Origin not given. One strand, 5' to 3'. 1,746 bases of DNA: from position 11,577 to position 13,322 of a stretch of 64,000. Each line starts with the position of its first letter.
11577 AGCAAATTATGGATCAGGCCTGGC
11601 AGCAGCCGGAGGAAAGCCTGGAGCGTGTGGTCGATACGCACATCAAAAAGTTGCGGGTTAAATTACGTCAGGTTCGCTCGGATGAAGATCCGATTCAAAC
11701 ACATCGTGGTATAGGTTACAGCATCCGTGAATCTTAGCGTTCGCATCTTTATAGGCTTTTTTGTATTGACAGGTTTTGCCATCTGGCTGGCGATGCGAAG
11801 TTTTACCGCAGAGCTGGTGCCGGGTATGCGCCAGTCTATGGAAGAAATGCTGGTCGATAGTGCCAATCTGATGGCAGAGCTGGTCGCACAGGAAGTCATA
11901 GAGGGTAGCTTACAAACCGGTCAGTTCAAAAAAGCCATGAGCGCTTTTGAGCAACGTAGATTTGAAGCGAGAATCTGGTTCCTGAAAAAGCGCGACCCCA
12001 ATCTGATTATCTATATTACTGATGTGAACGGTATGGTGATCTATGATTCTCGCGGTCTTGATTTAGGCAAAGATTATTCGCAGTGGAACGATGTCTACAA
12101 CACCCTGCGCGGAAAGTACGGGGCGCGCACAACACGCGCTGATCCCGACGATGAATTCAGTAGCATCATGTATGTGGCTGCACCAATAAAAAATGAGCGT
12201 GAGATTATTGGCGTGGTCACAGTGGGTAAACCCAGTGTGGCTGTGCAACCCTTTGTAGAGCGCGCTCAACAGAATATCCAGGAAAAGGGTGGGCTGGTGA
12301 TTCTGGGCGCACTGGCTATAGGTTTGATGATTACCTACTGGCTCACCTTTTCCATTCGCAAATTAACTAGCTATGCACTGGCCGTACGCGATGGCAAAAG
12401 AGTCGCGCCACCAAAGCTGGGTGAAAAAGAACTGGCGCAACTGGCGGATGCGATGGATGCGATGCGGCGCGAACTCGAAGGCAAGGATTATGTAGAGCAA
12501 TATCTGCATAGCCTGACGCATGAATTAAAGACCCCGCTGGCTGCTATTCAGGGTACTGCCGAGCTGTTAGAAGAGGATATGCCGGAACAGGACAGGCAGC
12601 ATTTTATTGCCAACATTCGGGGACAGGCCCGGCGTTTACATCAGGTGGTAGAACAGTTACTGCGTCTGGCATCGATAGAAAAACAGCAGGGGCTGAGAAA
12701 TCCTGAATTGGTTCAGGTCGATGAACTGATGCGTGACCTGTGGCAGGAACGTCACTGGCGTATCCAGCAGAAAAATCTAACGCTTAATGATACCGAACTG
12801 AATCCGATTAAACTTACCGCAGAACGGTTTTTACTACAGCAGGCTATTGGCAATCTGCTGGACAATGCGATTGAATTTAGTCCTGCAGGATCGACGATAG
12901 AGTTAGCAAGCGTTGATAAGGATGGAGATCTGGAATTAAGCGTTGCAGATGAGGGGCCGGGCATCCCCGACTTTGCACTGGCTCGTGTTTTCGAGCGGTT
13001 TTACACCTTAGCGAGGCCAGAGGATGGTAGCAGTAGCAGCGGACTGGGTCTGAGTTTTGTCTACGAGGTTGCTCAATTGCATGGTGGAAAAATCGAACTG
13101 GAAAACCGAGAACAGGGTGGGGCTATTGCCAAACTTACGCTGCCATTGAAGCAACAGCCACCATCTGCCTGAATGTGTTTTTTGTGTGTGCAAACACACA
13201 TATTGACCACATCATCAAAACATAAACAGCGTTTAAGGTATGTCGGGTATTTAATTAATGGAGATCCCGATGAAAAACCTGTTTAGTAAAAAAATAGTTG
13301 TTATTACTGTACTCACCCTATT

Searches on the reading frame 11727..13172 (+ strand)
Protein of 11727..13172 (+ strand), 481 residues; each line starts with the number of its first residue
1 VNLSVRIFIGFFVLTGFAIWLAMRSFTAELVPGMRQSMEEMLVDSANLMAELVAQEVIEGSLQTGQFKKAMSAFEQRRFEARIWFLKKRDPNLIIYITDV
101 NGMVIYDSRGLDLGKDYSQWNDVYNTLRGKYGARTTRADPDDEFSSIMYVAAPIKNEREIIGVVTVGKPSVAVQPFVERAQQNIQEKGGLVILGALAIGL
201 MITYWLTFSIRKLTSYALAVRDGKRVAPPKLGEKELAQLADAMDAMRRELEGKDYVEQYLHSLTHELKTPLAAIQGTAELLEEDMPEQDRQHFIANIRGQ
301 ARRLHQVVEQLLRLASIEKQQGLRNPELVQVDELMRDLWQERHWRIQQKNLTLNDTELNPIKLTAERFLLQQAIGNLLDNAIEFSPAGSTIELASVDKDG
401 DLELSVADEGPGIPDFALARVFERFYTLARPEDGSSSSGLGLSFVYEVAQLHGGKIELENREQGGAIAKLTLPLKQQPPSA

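Call 93: search_protein_families(library=pfam, proteins=[window:11727-13172:+], max_evalue=0.000001)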
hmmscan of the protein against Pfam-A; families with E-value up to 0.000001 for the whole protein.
window:11727-13172:+ (481 aa): 3 families
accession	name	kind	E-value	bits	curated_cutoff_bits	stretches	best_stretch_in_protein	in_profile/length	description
PF02518.31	HATPase_c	-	1.9e-24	86.7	26.4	1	369-475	5-110/111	Histidine kinase-, DNA gyrase B-, and HSP90-like ATPase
PF00512.31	HisKA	-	8.8e-16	58.2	26.9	1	258-319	4-65/66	His Kinase A (phospho-acceptor) domain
PF02743.24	dCache_1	-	7.3e-07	29.4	45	0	34-166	18-148/240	Cache domain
